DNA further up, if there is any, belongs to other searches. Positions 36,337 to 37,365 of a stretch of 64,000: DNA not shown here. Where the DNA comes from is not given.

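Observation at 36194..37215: Hoc-like capsid-binding sequence motifs outside hoc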

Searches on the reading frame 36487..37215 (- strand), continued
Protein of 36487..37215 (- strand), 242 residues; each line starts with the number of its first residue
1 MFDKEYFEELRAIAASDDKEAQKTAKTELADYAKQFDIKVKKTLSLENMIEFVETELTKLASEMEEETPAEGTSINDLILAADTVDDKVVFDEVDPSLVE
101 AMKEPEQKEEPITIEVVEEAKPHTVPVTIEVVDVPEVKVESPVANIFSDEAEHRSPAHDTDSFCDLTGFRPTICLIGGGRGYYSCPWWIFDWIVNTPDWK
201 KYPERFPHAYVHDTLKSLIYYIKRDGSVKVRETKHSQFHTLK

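Call 52: find_homologous_proteins(query=A1, max_evalue=0.001)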
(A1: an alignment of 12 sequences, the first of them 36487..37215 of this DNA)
Query A1 (12 sequences) (242 aa, profile of the alignment): 273 proteins with E <= 0.001 among 6991 candidates; the best 120 are listed.
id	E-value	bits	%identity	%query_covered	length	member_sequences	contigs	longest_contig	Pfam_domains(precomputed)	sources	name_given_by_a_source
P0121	1.1e-88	315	39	100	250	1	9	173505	PF26098.1,PF26097.1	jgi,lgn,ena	jgi:hypothetical protein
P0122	1.4e-88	315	39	100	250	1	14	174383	PF26098.1,PF26097.1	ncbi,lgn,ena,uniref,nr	ncbi:inhibitor of prohead protease [Enterobacter phage myPSH1140]|uniref:Inhibitor of prohead protea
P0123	3.0e-88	314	39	100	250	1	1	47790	PF26098.1,PF26097.1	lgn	-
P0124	5.7e-88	313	39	100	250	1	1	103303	PF26098.1,PF26097.1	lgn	-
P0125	6.7e-88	313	38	100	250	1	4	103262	PF26098.1,PF26097.1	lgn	-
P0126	2.2e-87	311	39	100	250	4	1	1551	PF26098.1,PF26097.1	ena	-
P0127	1.1e-85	305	35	100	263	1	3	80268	PF26098.1,PF26097.1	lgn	-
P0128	5.1e-85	303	39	100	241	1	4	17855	PF26098.1,PF26097.1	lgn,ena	-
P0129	5.3e-85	303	39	100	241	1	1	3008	PF26098.1,PF26097.1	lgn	-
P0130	7.6e-85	303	38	100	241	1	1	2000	PF26098.1,PF26097.1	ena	-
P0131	9.1e-85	302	38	100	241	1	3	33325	PF26098.1,PF26097.1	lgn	-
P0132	1.0e-84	302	39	100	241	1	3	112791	PF26098.1,PF26097.1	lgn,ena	-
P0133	1.2e-84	302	39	100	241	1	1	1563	PF26098.1,PF26097.1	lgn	-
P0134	1.5e-84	302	39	100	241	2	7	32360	PF26098.1,PF26097.1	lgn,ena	-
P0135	1.6e-84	302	38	100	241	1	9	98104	PF26098.1,PF26097.1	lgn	-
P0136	1.7e-84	302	38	100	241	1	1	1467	PF26098.1,PF26097.1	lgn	-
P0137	2.0e-84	301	38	100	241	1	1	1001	PF26098.1,PF26097.1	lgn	-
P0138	2.0e-84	301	39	100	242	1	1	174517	PF26098.1,PF26097.1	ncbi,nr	ncbi:inhibitor of prohead protease [Enterobacter phage vB_EclM-UFV01]|nr:inhibitor of prohead protea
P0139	2.2e-84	301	38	100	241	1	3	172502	PF26098.1,PF26097.1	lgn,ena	-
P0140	2.8e-84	301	39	100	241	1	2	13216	PF26098.1,PF26097.1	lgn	-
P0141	2.9e-84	301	38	100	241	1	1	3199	PF26098.1,PF26097.1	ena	-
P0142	3.7e-84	300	39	100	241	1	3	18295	PF26098.1,PF26097.1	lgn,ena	-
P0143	4.8e-84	300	39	100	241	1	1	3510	PF26098.1,PF26097.1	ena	-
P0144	5.6e-84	300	39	100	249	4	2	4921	PF26098.1,PF26097.1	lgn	-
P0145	8.8e-84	299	38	100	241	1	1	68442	PF26098.1,PF26097.1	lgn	-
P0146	9.5e-84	299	39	100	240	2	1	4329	PF26098.1,PF26097.1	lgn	-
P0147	1.1e-83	299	39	100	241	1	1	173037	PF26098.1,PF26097.1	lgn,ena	-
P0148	1.4e-83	298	40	100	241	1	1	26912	PF26098.1,PF26097.1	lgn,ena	-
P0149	1.6e-83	298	38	100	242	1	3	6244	PF26098.1,PF26097.1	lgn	-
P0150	1.7e-83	298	38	100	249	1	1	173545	PF26098.1,PF26097.1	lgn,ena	-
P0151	2.3e-83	298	37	100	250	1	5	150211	PF26098.1,PF26097.1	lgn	-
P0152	5.9e-83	296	37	100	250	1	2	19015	PF26098.1,PF26097.1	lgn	-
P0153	1.1e-82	296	37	100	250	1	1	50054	PF26098.1,PF26097.1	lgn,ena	-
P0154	1.4e-78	282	37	100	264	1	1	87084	PF26098.1,PF26097.1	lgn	-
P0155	2.0e-77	278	40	100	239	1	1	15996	PF26098.1,PF26097.1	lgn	-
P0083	2.9e-75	271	89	100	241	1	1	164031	PF26098.1,PF26097.1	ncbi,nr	ncbi:hypothetical protein DEFFOIHO_00168 [Enterobacteria phage Cognac]|nr:hypothetical protein DEFFO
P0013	2.9e-75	271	90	100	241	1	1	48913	PF26098.1,PF26097.1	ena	-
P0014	3.0e-75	271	90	100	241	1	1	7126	PF26098.1,PF26097.1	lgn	-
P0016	3.1e-75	271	90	100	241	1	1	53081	PF26098.1,PF26097.1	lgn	-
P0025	3.5e-75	271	90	100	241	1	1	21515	PF26098.1,PF26097.1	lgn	-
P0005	3.6e-75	271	90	100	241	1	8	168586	PF26098.1,PF26097.1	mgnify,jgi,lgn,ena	mgnify:CR=1 FL=1|jgi:hypothetical protein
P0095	3.8e-75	271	89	100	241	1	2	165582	PF26098.1,PF26097.1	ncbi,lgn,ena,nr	ncbi:minor head protein inhibitor of protease [Escherichia phage MIZ5]|nr:minor head protein inhibit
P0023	4.1e-75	271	88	100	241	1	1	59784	PF26098.1,PF26097.1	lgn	-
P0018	4.2e-75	271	90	100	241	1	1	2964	PF26098.1,PF26097.1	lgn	-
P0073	4.4e-75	271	89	100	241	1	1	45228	PF26098.1,PF26097.1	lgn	-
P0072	4.4e-75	271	89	100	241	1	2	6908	PF26098.1,PF26097.1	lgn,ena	-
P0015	4.5e-75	271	90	100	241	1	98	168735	PF26098.1,PF26097.1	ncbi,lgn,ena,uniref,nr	ncbi:inhibitor of prohead protease [Escherichia phage Ec_Makalu_001]|uniref:Inhibitor of prohead pro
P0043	4.7e-75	271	90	100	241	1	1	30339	PF26098.1,PF26097.1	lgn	-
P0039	5.0e-75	271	90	100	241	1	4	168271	PF26098.1,PF26097.1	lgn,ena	-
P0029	5.3e-75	270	90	100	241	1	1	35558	PF26098.1,PF26097.1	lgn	-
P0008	5.3e-75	270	88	100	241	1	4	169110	PF26098.1,PF26097.1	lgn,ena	-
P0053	5.4e-75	270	90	100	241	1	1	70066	PF26098.1,PF26097.1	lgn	-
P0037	5.5e-75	270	89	100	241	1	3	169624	PF26098.1,PF26097.1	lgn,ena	-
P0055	5.5e-75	270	90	100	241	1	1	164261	PF26098.1,PF26097.1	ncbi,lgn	-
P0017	5.5e-75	270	89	100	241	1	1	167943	PF26098.1,PF26097.1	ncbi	ncbi:hypothetical protein [Escherichia phage UPWr_E1]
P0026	5.8e-75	270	90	100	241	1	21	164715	PF26098.1,PF26097.1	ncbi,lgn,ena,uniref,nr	ncbi:hypothetical protein [Escherichia virus KFS-EC]|uniref:Inhibitor of prohead protease n=2 Tax=Kr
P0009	5.8e-75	270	88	100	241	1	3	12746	PF26098.1,PF26097.1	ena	-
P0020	6.0e-75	270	90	100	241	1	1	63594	PF26098.1,PF26097.1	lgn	-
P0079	6.0e-75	270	89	100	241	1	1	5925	PF26098.1,PF26097.1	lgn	-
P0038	6.0e-75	270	90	100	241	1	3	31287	PF26098.1,PF26097.1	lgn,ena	-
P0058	6.0e-75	270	89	100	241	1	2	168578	PF26098.1,PF26097.1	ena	-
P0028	6.1e-75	270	88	100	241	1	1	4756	PF26098.1,PF26097.1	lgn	-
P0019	6.2e-75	270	90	100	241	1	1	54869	PF26098.1,PF26097.1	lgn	-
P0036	6.4e-75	270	89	100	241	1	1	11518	PF26098.1,PF26097.1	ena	-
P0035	6.5e-75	270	90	100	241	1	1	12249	PF26098.1,PF26097.1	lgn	-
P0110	6.6e-75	270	89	100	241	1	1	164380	PF26098.1,PF26097.1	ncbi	ncbi:hypothetical protein ACU7KR_002070 [Escherichia coli]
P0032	6.7e-75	270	90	100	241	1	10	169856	PF26098.1,PF26097.1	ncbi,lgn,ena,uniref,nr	ncbi:inhibitor of prohead protease [Escherichia phage vB_EcoM_011D4]|uniref:Inhibitor of prohead pro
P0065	6.7e-75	270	89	100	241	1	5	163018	PF26098.1,PF26097.1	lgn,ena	-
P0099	6.8e-75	270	89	100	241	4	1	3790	PF26098.1,PF26097.1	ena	-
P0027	6.8e-75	270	90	100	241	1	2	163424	PF26098.1,PF26097.1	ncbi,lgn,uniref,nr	ncbi:minor head protein inhibitor of protease [Enterobacteria phage GEC-3S]|uniref:Putative inhibito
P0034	6.9e-75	270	90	100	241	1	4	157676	PF26098.1,PF26097.1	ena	-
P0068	6.9e-75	270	89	100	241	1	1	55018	PF26098.1,PF26097.1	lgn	-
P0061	6.9e-75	270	89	100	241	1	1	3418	PF26098.1,PF26097.1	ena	-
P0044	7.0e-75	270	89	100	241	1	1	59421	PF26098.1,PF26097.1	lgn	-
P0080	7.1e-75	270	89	100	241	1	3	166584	PF26098.1,PF26097.1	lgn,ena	-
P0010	7.1e-75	270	88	100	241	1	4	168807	PF26098.1,PF26097.1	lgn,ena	-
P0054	7.2e-75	270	89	100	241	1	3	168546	PF26098.1,PF26097.1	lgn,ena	-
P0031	7.3e-75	270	89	100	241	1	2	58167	PF26098.1,PF26097.1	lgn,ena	-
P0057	7.5e-75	270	89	100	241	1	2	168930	PF26098.1,PF26097.1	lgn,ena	-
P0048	7.6e-75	270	89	100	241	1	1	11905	PF26098.1,PF26097.1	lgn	-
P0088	7.6e-75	270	89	100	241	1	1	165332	PF26098.1,PF26097.1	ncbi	ncbi:Hypothetical protein TRBSAP_034 [Escherichia phage vB_Eco_SAP]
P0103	7.7e-75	270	89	100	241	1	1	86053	PF26098.1,PF26097.1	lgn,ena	-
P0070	7.8e-75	270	89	100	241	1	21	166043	PF26098.1,PF26097.1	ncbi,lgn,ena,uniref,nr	ncbi:TPA: hypothetical protein H7D47_000299 [Escherichia coli]|uniref:Inhibitor of prohead protease 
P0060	7.8e-75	270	89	100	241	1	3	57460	PF26098.1,PF26097.1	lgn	-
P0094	7.8e-75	270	89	100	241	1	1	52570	PF26098.1,PF26097.1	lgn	-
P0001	8.0e-75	270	96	100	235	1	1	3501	PF26098.1,PF26097.1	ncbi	-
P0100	8.3e-75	270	89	100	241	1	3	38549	PF26098.1,PF26097.1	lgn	-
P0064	8.3e-75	270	89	100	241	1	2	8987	PF26098.1,PF26097.1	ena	-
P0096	8.9e-75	270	89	100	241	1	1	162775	PF26098.1,PF26097.1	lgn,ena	-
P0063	9.1e-75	270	87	100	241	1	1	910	PF26098.1,PF26097.1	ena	-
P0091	9.1e-75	270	89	100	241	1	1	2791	PF26098.1,PF26097.1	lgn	-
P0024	9.3e-75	270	90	100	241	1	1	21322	PF26098.1,PF26097.1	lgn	-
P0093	9.4e-75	270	89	100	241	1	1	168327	PF26098.1,PF26097.1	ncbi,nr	ncbi:hypothetical protein G2494_00173 [Escherichia phage vB_EcoM_G2494]|nr:hypothetical protein G249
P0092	9.8e-75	270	88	100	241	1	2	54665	PF26098.1,PF26097.1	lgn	-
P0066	1.1e-74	269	89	100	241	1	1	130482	PF26098.1,PF26097.1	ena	-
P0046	1.1e-74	269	89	100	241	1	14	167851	PF26098.1,PF26097.1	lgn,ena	-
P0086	1.1e-74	269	89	100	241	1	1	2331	PF26098.1,PF26097.1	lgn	-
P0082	1.1e-74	269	88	100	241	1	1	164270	PF26098.1,PF26097.1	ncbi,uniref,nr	ncbi:Inh inhibitor of prohead protease gp21 [Escherichia phage Phi1]|uniref:Inh inhibitor of prohead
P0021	1.2e-74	269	88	100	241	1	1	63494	PF26098.1,PF26097.1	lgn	-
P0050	1.2e-74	269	89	100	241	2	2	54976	PF26098.1,PF26097.1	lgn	-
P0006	1.3e-74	269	90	100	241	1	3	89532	PF26098.1,PF26097.1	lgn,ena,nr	nr:MAG TPA: hypothetical protein [Caudoviricetes sp.]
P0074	1.4e-74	269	89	100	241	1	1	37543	PF26098.1,PF26097.1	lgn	-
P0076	1.5e-74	269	89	100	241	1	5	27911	PF26098.1,PF26097.1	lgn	-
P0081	1.6e-74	269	89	100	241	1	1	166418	PF26098.1,PF26097.1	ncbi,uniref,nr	ncbi:inhibitor of prohead protease [Escherichia phage JSE]|uniref:Inhibitor of prohead protease n=1 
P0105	1.6e-74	269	88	100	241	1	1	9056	PF26098.1,PF26097.1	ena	-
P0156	1.6e-74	269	36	100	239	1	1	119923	PF26098.1,PF26097.1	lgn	-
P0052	1.6e-74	269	89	100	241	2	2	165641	PF26098.1,PF26097.1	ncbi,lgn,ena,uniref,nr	ncbi:inhibitor of prohead protease [Escherichia phage vB_EcoM_PHB13]|uniref:Inhibitor of prohead pro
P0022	1.7e-74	269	90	100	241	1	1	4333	PF26098.1,PF26097.1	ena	-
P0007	1.8e-74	269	90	100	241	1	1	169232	PF26098.1,PF26097.1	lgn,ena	-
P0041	1.9e-74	269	90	100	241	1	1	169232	PF26098.1,PF26097.1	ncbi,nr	ncbi:hypothetical protein NPJJOOEL_00170 [Enterobacteria phage Brandy]|nr:hypothetical protein NPJJO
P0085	2.3e-74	268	89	100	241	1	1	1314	PF26098.1,PF26097.1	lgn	-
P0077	2.4e-74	268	89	100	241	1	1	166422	PF26098.1,PF26097.1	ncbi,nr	ncbi:prohead protease [Escherichia phage vB_ESM-pEJ01]|nr:prohead protease [Escherichia phage vB_ESM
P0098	2.4e-74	268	89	100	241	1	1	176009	PF26098.1,PF26097.1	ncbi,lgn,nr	ncbi:inhibitor of prohead protease [Shigella phage JK32]|nr:inhibitor of prohead protease [Shigella 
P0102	2.6e-74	268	88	100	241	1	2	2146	PF26098.1,PF26097.1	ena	-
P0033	2.9e-74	268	88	100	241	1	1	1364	PF26098.1,PF26097.1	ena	-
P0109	3.1e-74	268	88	100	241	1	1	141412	PF26098.1,PF26097.1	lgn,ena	-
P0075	3.7e-74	268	88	100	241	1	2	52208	PF26098.1,PF26097.1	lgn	-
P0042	3.9e-74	268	89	100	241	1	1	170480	PF26098.1,PF26097.1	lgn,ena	-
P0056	4.3e-74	267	89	100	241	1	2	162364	PF26098.1,PF26097.1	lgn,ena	-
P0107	4.6e-74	267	89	100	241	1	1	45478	PF26098.1,PF26097.1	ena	-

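Call 69: search_solved_structures(query=A1, max_evalue=10, show_alignments=2)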
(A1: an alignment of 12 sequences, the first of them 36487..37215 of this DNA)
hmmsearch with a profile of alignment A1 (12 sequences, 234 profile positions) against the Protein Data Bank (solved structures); distinct sequences matched with E-value up to 10: 2.
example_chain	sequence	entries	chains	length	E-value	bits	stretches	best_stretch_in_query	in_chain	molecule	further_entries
5vf3_Z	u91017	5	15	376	0.096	15.9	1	97-228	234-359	Highly immunogenic outer capsid protein | Hoc, highly immunogenic outer capsid protein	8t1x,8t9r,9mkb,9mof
4glt_A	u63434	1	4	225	0.99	12.6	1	100-196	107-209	Glutathione S-transferase-like protein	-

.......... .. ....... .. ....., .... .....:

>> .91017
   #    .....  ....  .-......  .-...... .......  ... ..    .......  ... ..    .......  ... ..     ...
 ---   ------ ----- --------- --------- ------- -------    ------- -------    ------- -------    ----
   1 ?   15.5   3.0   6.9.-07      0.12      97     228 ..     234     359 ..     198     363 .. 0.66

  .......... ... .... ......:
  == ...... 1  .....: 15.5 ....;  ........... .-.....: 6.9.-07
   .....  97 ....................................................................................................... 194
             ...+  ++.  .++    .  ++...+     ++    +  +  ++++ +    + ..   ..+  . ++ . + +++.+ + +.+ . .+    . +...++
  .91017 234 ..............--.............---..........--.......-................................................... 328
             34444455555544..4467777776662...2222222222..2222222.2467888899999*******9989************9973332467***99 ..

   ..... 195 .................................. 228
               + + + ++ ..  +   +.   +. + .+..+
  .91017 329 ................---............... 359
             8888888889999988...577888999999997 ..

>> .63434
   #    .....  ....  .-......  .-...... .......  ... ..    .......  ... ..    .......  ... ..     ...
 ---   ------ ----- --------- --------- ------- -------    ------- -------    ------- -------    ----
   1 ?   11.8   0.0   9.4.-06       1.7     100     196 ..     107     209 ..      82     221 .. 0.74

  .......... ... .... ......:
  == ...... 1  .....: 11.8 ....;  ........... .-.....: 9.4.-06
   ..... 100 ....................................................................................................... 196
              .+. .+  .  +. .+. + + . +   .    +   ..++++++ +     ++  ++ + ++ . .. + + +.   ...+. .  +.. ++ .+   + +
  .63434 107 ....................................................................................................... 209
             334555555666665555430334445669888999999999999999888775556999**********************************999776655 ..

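Call 73: predict_structure(alignment_id=A2)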
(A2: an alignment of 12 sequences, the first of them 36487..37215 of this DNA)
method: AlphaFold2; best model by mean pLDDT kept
length: 242 residues; sequences in the alignment: 12
mean_pLDDT: 64.2   pTM: 0.33
mean pLDDT of the five models: 64.2, 63.6, 61.4, 61.2, 55.5
residues with pLDDT >= 90: 17; 70-90: 105; 50-70: 24; < 50: 96
segments of 3 or more residues with pLDDT < 50: 66-74, 81-159, 174-179
pLDDT, mean of each block of 10 residues (from residue 1): 81 89 91 87 87 87 54 48 44 43 41 36 37 34 34 38 67 49 77 88 87 85 79 76 77
secondary structure, 60 per line:
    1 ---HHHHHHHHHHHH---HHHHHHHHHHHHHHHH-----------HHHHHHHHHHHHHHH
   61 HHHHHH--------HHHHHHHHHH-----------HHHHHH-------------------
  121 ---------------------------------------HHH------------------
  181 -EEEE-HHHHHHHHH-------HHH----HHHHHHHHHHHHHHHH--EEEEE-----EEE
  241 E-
elements in order: H4-15 H19-34 H46-66 H75-84 H96-101 E182-185 H187-195 H210-225 E228-232 E238-241

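Call 75: fold_search(model_id=the predicted structure, library=pdb)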
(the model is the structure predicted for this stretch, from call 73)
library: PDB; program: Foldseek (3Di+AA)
matches with E <= 10: 15; with E <= 0.001: 0
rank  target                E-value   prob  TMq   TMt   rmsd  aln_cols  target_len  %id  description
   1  8t1x_X                7.4e-01  0.72  0.21  0.47   2.6        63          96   25  T4 highly immunogenic outer capsid protein C-terminal domain bound to the vertex-proximal gp23* capsomer of the isomet (released 2023-07-19)
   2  8y6v_E                1.9e+00  0.11  0.14  0.23  20.9       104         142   18  Near-atomic structure of icosahedrally averaged jumbo bacteriophage PhiKZ capsid (released 2024-08-14)
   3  1y0n                  4.5e+00  0.04  0.11  0.25   7.6        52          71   13  Structure of Protein of Unknown Function PA3463 from Pseudomonas aeruginosa PAO1 (released 2004-12-21)
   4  8w1p_I                4.8e+00  0.03  0.07  0.09   8.0        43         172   14  Structure of Selenomonas sp. Cascade (SsCascade) (released 2024-08-07)
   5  6kbm_A                5.4e+00  0.18  0.13  0.07   4.5        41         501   17  Crystal structure of Vac8 bound to Atg13 (released 2019-11-27)
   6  8ydb_B                5.4e+00  0.02  0.09  0.12   9.2        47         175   13  Type I-FHNH Cascade-dsDNA intermediate complex (released 2024-07-31)
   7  4rv1_F                6.2e+00  0.18  0.11  0.07   1.2        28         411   39  Crystal Structure of Engineered Protein. Northeast Structural Genomics Consortium (NESG) Target OR497. (released 2014-12-10)
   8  7ycj_A                7.0e+00  0.16  0.13  0.06   3.4        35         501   20  Crystal structure of Vac8 bound to Vac17 (released 2023-07-12)
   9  6sga_F7               7.0e+00  0.04  0.16  0.07  22.3       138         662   10  Body domain of the mt-SSU assemblosome from Trypanosoma brucei (released 2019-09-18)
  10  7ptg_A                7.0e+00  0.03  0.11  0.13  10.5        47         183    8  Pseudomonas aeruginosa DNA gyrase B 24kDa ATPase subdomain complexed with EBL2888 (released 2022-10-05)
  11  9k8h_A                7.9e+00  0.08  0.16  0.37   6.6        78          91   19  Cryo-EM structure of C2 symmetric interface of designed zinc-induced tetrahedron Cage-t32-Zn1-HEHE-35 (released 2025-10-29)
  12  8xx5_I                8.4e+00  0.02  0.12  0.05  19.6       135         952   17  ASFV RNAP M1249L C-tail occupied complex1 (MCOC1) (released 2025-01-22)
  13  7x30_P                9.0e+00  0.04  0.10  0.08   2.0        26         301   15  Capsid structure of Staphylococcus jumbo bacteriophage S6 (released 2023-12-06)
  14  6v98                  9.0e+00  0.02  0.09  0.12  12.3        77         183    9  Crystal structure of Type VI secretion system effector, TseH (VCA0285) (released 2020-01-15)
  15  7a24_R                9.6e+00  0.02  0.11  0.20  16.1       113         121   18  Assembly intermediate of the plant mitochondrial complex I (released 2020-10-28)

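Call 76: search_protein_representatives(alignment_id=A2)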
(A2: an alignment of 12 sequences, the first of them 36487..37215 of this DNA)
Query: 12 sequences, 253 profile positions. Proteins with E-value up to 0.001 (for the whole library): 120; up to 1e-10: 100; up to 1e-30: 49. The best 120 are listed.
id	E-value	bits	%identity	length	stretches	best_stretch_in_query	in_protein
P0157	6.2e-103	360.3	-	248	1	1-253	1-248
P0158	3.2e-83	295.8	-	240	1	1-252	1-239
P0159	5.7e-79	281.8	-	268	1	1-253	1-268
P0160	4.5e-78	278.9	-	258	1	2-252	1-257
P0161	6.4e-75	268.6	-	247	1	2-252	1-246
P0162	2.2e-73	263.6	-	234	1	1-253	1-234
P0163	3.9e-69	249.6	-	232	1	1-253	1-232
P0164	3.3e-67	243.3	-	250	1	1-253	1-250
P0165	1.2e-64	234.9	-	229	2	170-252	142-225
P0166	3.0e-63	230.3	-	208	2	124-253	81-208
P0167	7.3e-62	225.8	-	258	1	2-252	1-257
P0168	5.1e-61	223.0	-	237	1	1-253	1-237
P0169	2.9e-60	220.5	-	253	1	5-253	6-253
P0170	9.6e-60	218.8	-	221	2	1-142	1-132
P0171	1.8e-59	217.9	-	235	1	1-252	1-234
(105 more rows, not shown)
